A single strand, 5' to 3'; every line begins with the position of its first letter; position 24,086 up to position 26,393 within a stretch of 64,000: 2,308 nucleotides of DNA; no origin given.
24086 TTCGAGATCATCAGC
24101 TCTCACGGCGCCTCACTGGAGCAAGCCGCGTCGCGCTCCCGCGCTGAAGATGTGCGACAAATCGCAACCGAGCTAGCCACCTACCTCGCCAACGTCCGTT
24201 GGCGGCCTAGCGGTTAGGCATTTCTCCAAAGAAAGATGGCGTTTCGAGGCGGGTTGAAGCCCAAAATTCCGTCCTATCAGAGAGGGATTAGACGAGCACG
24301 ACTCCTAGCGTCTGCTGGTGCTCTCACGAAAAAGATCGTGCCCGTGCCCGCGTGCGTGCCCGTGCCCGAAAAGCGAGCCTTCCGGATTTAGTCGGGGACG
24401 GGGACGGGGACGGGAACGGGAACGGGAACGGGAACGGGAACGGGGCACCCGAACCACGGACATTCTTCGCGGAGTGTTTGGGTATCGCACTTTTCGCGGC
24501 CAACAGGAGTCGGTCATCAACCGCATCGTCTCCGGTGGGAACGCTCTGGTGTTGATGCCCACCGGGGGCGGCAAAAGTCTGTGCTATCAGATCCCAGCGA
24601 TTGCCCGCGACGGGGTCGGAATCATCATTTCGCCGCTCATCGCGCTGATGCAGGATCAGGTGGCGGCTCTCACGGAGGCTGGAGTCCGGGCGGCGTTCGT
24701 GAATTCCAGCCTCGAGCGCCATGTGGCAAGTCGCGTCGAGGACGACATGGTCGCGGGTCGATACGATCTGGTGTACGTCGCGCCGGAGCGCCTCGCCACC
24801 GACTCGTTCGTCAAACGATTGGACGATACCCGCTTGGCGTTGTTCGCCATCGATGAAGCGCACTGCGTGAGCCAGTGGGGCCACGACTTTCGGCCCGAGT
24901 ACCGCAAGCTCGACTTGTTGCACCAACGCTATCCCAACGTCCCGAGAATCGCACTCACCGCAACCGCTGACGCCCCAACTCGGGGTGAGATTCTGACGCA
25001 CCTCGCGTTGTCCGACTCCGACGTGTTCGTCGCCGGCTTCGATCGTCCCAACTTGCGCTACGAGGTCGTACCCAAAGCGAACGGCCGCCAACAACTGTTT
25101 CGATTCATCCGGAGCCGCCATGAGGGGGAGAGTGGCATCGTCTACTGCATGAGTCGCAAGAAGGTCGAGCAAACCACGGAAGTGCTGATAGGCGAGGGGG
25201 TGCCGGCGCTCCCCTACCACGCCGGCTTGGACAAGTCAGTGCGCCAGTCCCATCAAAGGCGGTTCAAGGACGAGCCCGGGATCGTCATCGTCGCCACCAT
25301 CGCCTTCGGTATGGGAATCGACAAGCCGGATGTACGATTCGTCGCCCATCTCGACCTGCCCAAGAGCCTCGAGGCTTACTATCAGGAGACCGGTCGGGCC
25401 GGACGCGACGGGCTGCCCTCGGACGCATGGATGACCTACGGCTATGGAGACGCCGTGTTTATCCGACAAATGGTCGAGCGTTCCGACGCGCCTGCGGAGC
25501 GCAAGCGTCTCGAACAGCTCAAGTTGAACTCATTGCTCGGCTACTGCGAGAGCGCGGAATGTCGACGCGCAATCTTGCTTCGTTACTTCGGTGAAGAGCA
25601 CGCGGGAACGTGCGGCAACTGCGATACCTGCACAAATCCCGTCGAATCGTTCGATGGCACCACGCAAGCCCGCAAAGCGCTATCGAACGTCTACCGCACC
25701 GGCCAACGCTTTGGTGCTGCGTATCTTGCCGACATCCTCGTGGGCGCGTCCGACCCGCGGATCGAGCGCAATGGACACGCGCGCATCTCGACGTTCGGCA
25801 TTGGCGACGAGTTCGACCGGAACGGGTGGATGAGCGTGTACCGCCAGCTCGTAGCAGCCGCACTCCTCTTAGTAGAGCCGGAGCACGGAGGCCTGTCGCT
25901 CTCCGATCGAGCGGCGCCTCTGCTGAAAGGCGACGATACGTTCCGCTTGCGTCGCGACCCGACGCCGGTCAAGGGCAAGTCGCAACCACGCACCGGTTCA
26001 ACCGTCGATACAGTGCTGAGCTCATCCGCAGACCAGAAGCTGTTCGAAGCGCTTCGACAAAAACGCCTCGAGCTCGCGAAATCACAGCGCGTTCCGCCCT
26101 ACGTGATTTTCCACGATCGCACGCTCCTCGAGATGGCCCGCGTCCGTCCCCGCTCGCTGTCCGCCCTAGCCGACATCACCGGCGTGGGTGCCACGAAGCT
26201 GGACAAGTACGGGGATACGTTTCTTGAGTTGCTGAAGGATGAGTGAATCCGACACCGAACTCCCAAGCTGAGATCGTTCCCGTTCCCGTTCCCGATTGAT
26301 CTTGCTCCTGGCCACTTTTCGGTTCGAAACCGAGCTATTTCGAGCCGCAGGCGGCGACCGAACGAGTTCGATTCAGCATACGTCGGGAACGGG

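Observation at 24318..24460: A hexamer-repeat element is translated in frame as the N-terminus of RecQ (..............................)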

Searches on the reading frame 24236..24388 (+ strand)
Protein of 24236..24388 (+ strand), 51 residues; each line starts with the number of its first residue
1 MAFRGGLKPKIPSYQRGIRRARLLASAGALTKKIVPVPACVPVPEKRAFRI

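Call 48: search_protein_families(library=pfam, proteins=[window:24236-24388:+], max_evalue=0.01)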
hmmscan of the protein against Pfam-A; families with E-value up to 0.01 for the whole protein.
window:24236-24388:+ (51 aa): 0 families

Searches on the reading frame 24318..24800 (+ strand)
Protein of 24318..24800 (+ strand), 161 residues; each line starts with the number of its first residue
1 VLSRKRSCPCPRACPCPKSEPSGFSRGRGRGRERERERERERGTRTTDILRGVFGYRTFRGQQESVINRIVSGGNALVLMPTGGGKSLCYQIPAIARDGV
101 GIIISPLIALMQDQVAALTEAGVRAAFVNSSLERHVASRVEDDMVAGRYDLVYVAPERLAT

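Call 46: search_solved_structures(query=window:24318-24800:+, show_alignments=3, max_evalue=1e-10)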
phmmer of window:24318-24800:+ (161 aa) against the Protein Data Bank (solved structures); distinct sequences matched with E-value up to 1e-10: 37.
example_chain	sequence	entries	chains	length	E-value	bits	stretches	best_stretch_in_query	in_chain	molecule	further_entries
4q47_A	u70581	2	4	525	2e-39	137.9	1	45-159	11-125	DNA helicase RecQ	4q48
1oyw_A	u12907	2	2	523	8.8e-31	109.8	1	47-159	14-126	ATP-dependent DNA helicase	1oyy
4tmu_A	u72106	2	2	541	1.9e-30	108.7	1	41-159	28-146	RecQ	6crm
9i16_D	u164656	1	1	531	4.5e-24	88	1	45-160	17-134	ATP-dependent DNA helicase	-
7a8r_A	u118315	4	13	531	4.5e-24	88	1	45-160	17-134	ATP-dependent DNA helicase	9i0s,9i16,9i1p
8yrs_A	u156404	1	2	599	1e-23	86.9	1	45-160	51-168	ATP-dependent DNA helicase Q1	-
9i22_A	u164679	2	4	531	1e-23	86.9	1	45-160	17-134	ATP-dependent DNA helicase Q1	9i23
4u7d_A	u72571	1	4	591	1.1e-23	86.7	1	45-160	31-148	ATP-dependent DNA helicase Q1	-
2v1x_A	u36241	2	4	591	1.1e-23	86.7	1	45-160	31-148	ATP-DEPENDENT DNA HELICASE Q1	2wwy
5lb5_A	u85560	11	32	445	1.5e-19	73.3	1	42-160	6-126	ATP-dependent DNA helicase Q5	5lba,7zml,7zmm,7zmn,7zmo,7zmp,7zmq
5lb3_B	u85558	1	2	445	1.6e-19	73.2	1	42-160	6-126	ATP-dependent DNA helicase Q5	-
5lb8_A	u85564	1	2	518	1.9e-19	73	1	42-160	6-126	ATP-dependent DNA helicase Q5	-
7zms_A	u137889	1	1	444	2.1e-19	72.9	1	45-160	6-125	ATP-dependent DNA helicase Q5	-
8rl5_A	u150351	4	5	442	2.3e-19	72.7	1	45-160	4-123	ATP-dependent DNA helicase Q5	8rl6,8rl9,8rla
8qq2_R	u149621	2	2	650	2.9e-19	72.4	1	42-159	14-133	ATP-dependent DNA helicase Q5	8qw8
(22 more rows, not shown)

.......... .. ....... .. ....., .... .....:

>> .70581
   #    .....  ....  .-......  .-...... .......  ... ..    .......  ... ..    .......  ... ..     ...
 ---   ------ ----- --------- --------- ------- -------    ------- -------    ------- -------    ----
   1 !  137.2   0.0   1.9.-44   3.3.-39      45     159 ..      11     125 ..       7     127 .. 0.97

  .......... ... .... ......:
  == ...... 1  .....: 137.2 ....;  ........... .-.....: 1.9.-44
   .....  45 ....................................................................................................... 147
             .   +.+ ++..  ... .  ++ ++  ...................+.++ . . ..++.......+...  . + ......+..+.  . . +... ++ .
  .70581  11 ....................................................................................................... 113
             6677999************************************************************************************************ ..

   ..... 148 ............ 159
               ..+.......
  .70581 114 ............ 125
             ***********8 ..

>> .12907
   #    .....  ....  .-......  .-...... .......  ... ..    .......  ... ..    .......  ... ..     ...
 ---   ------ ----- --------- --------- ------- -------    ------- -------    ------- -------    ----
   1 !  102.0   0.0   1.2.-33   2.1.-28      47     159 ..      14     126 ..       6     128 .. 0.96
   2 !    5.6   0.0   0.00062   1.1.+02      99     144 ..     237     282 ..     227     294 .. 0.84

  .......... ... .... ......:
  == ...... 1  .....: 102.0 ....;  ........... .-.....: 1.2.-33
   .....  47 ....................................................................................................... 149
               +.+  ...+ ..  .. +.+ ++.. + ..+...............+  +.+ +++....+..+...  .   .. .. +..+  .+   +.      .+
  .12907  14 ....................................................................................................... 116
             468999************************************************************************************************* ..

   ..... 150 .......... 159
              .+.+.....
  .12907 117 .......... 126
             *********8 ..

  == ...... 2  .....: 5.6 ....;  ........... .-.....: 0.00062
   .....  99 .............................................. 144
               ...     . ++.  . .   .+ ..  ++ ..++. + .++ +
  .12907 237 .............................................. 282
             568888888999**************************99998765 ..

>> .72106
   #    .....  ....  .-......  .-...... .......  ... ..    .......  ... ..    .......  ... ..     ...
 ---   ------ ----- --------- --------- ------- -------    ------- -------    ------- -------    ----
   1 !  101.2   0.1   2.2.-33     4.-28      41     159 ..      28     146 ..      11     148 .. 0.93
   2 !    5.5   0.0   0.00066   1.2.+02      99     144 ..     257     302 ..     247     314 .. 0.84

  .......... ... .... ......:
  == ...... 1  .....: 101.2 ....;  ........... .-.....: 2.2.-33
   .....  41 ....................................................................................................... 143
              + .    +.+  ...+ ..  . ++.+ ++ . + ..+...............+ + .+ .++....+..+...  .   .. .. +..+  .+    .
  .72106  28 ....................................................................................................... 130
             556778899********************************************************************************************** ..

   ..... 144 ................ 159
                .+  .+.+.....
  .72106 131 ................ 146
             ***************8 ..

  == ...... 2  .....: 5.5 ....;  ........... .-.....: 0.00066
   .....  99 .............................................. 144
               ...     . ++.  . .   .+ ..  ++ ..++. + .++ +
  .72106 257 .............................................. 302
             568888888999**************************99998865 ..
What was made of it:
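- On RecQ helicase (bacterial RecQ): The best PDB matches are D. radiodurans and E. coli RecQ (call 46).
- PDB RecQ alignments begin at ORF residues 45-47 (call 46).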

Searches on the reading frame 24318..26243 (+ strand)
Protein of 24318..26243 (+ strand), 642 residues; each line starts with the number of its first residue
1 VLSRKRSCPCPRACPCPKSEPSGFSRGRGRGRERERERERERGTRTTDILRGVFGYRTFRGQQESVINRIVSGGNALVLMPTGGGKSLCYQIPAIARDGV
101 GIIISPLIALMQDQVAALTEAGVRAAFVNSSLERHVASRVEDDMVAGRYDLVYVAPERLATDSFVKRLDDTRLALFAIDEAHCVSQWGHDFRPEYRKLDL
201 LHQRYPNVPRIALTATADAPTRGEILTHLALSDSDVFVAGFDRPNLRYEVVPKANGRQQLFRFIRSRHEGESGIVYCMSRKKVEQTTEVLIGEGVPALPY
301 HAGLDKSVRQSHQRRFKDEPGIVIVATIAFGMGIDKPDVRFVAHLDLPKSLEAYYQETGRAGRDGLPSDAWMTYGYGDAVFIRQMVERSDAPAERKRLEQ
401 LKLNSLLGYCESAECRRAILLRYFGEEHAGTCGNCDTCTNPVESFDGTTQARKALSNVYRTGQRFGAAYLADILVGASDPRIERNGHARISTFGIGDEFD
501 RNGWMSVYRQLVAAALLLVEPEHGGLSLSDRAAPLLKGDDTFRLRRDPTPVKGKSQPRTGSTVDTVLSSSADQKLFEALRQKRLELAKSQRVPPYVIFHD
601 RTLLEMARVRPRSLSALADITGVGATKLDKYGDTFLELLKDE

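Call 11: find_homologous_proteins(query=window:24318-26243:+, max_evalue=1e-50)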
Query window:24318-26243:+ (642 aa): 8000 proteins with E <= 1e-50 among 8000 candidates; the best 120 are listed.
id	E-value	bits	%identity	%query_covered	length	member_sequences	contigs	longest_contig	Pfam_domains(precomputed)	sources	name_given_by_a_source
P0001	0.0e+0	1335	100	92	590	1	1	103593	PF09382.18,PF00270.36,PF00570.29,PF16124.11,PF00271.38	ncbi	-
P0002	0.0e+0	1165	86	92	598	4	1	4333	PF09382.18,PF00270.36,PF00570.29,PF16124.11,PF00271.38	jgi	jgi:ATP-dependent DNA helicase RecQ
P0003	0.0e+0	1119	81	93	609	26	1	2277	PF09382.18,PF00270.36,PF00570.29,PF16124.11,PF00271.38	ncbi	-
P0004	0.0e+0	1114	81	93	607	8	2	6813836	PF09382.18,PF00270.36,PF00570.29,PF16124.11,PF00271.38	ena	-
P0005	0.0e+0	1046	76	93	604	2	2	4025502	PF09382.18,PF00270.36,PF00570.29,PF16124.11,PF00271.38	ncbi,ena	-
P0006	0.0e+0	1030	75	92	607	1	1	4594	PF09382.18,PF00270.36,PF00570.29,PF16124.11,PF00271.38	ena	-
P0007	1.1e-294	997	73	93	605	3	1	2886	PF09382.18,PF00270.36,PF00570.29,PF16124.11,PF00271.38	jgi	jgi:ATP-dependent DNA helicase RecQ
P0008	4.9e-294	995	72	93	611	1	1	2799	PF09382.18,PF00270.36,PF00570.29,PF16124.11,PF00271.38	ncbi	-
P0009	7.4e-293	991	72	94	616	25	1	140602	PF09382.18,PF00270.36,PF00570.29,PF16124.11,PF00271.38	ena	-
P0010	4.0e-291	985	72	93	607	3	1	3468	PF09382.18,PF00270.36,PF00570.29,PF16124.11,PF00271.38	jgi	jgi:ATP-dependent DNA helicase RecQ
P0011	8.4e-289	977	72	92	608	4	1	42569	PF09382.18,PF00270.36,PF00570.29,PF16124.11,PF00271.38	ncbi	-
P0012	1.8e-285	966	71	92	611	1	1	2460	PF09382.18,PF00270.36,PF00570.29,PF16124.11,PF00271.38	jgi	jgi:ATP-dependent DNA helicase RecQ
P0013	4.4e-285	965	70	93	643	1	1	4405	PF09382.18,PF00270.36,PF00570.29,PF16124.11,PF00271.38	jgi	jgi:ATP-dependent DNA helicase RecQ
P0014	1.0e-284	964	70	93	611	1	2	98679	PF09382.18,PF00270.36,PF00570.29,PF16124.11,PF00271.38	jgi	jgi:ATP-dependent DNA helicase RecQ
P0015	2.5e-284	963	70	94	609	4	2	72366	PF09382.18,PF00270.36,PF00570.29,PF16124.11,PF00271.38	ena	-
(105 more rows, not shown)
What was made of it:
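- On RecQ helicase (bacterial RecQ): The protein is 86% identical to P0002 and 81% to P0003/P0004 (call 11).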

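Call 13: find_encoding_contigs(protein=P0002, flank=5000, max_places=6)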
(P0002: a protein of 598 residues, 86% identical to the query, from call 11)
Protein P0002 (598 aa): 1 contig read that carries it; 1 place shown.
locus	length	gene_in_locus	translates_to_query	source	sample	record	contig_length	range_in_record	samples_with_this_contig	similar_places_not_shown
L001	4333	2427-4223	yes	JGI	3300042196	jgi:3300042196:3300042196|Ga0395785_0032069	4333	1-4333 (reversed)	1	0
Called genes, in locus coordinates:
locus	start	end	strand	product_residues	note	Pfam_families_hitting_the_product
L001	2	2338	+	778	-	?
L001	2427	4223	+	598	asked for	PF00270:DEAD, PF00271:Helicase_C, PF16124:RecQ_Zn_bind, PF09382:RQC, PF00570:HRDC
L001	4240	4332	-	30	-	?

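Call 14: find_encoding_contigs(protein=P0001, flank=3000, max_places=4)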
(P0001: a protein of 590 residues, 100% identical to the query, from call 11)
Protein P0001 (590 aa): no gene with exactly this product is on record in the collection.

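Call 18: find_encoding_contigs(protein=P0004, flank=4000, max_places=3)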
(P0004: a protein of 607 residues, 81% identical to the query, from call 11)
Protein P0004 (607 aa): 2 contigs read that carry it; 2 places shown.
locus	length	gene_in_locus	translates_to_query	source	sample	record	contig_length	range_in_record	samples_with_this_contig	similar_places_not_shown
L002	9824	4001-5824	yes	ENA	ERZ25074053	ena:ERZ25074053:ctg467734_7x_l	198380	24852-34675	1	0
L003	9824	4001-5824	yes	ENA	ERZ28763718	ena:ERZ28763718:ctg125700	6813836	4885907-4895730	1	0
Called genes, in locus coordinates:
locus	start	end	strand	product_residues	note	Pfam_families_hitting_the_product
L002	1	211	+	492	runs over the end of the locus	PF00072:Response_reg, PF00004:AAA (faint), PF00158:Sigma54_activat, PF14532:Sigma54_activ_2, PF07728:AAA_5 (faint), PF25601:AAA_lid_14, PF02954:HTH_8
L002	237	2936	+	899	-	PF00989:PAS, PF08448:PAS_4, PF13426:PAS_9 (weak), PF00989:PAS, PF13426:PAS_9, PF00512:HisKA, PF02518:HATPase_c, PF00072:Response_reg, +4 more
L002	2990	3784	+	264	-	PF00072:Response_reg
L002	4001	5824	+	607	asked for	PF00270:DEAD, PF00271:Helicase_C, PF16124:RecQ_Zn_bind, PF09382:RQC, PF00570:HRDC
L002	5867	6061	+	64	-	-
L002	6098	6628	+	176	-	-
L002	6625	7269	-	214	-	PF09360:zf-CDGSH, PF06902:Fer4_19, PF09360:zf-CDGSH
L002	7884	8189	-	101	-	-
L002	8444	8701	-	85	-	PF01935:DUF87, PF05872:HerA_C (weak)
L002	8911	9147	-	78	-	-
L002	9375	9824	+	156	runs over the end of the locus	PF07238:PilZ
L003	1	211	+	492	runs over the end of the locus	PF00072:Response_reg, PF00004:AAA (faint), PF00158:Sigma54_activat, PF14532:Sigma54_activ_2, PF07728:AAA_5 (faint), PF25601:AAA_lid_14, PF02954:HTH_8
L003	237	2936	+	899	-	PF00989:PAS, PF08448:PAS_4, PF13426:PAS_9 (weak), PF00989:PAS, PF13426:PAS_9, PF00512:HisKA, PF02518:HATPase_c, PF00072:Response_reg, +4 more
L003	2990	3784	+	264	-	PF00072:Response_reg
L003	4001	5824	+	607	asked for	PF00270:DEAD, PF00271:Helicase_C, PF16124:RecQ_Zn_bind, PF09382:RQC, PF00570:HRDC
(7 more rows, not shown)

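Call 19: find_encoding_contigs(protein=P0003, flank=4000, max_places=3)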
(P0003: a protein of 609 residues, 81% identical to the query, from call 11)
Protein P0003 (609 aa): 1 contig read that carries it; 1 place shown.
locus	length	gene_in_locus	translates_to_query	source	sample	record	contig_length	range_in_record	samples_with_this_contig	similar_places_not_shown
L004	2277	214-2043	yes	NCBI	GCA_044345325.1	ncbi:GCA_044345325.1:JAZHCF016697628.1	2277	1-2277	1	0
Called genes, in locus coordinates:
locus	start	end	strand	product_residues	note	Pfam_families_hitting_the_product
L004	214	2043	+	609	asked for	PF00270:DEAD, PF00271:Helicase_C, PF16124:RecQ_Zn_bind, PF09382:RQC, PF00570:HRDC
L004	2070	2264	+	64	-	-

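Call 21: list_cluster_members(proteins=[P0001, P0004, P0005])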
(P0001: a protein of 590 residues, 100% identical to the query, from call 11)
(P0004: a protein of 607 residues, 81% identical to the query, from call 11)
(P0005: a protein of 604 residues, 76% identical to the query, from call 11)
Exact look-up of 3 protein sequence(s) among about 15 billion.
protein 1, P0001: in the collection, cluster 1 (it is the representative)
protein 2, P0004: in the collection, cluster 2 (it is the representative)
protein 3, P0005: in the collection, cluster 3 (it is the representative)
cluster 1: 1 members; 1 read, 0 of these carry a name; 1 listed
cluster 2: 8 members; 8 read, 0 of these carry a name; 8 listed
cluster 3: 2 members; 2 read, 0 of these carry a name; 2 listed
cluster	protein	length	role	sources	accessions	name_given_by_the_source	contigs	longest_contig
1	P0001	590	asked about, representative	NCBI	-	-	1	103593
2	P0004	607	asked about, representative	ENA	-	-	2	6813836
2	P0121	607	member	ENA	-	-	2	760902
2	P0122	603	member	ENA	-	-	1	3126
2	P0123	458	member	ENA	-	-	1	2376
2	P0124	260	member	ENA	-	-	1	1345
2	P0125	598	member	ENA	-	-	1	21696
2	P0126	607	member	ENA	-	-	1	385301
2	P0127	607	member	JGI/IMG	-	-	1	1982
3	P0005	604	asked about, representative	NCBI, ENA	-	-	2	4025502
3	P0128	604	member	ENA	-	-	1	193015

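Call 48: search_protein_families(library=pfam, proteins=[window:24318-26243:+], max_evalue=0.01)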
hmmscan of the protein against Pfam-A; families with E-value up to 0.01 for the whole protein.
window:24318-26243:+ (642 aa): 5 families
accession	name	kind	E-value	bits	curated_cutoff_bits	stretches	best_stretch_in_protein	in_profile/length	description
PF09382.16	RQC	-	2.7e-29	101.7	23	1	441-549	1-110/114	RQC domain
PF00270.35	DEAD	-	5.5e-24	85.2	26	1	62-218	3-161/167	DEAD/DEAH box helicase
PF00570.28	HRDC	-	1.6e-22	79.7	23.8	1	573-639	2-68/68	HRDC domain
PF00271.37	Helicase_C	-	4.8e-20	72.3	23.5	1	259-365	5-110/110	Helicase conserved C-terminal domain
PF16124.10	RecQ_Zn_bind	-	4.9e-19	69.3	25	1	376-439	1-66/66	RecQ zinc-binding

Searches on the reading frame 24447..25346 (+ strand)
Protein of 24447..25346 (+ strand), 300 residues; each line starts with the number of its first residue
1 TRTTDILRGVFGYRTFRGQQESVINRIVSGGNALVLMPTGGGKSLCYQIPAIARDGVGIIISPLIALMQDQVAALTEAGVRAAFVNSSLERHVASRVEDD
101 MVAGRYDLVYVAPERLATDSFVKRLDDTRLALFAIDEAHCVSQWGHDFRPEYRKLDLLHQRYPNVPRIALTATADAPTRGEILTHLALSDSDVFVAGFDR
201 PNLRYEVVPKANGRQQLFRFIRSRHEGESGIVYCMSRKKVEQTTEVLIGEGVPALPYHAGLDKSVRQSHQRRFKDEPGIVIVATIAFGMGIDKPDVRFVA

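Call 56: find_related_loci(query=window:24447-25346:+, collection=metagenome_contigs, flank=1500)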
Query window:24447-25346:+ (300 aa) in metagenome_contigs; peptide patterns used: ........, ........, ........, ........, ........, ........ (x = any residue, [..] = any of these).
600 stretches matched a pattern (row limit reached: there are more); 593 encode a relative of the query (tblastn E <= 1e-3); the best 80 are kept; 80 distinct loci.
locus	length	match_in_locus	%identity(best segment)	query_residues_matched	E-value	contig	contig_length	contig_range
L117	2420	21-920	64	1-300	1e-135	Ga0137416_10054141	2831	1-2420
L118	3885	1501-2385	65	5-300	9e-130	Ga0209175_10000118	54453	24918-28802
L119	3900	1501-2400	62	2-300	5e-130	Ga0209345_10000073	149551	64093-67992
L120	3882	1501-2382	66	6-300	1e-129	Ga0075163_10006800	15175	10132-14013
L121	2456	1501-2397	63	2-300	4e-133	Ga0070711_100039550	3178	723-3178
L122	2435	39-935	63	6-300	1e-132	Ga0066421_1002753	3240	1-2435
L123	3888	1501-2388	64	6-300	5e-130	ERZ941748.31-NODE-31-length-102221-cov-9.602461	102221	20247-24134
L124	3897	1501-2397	63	6-300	2e-127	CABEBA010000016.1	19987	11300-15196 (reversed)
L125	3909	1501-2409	63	6-300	4e-127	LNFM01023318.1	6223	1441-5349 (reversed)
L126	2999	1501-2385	63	5-300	4e-128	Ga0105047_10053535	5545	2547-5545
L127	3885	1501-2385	62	6-300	5e-126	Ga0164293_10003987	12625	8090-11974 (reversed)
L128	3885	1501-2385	63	6-300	1e-125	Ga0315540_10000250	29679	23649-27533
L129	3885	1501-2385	63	5-300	9e-126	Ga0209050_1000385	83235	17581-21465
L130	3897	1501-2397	62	2-300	4e-125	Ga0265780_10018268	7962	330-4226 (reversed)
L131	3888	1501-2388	59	5-300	1e-124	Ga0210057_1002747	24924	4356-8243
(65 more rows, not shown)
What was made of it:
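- Tried and rejected: A protein-guided search found nothing above 66% identity (call 56).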
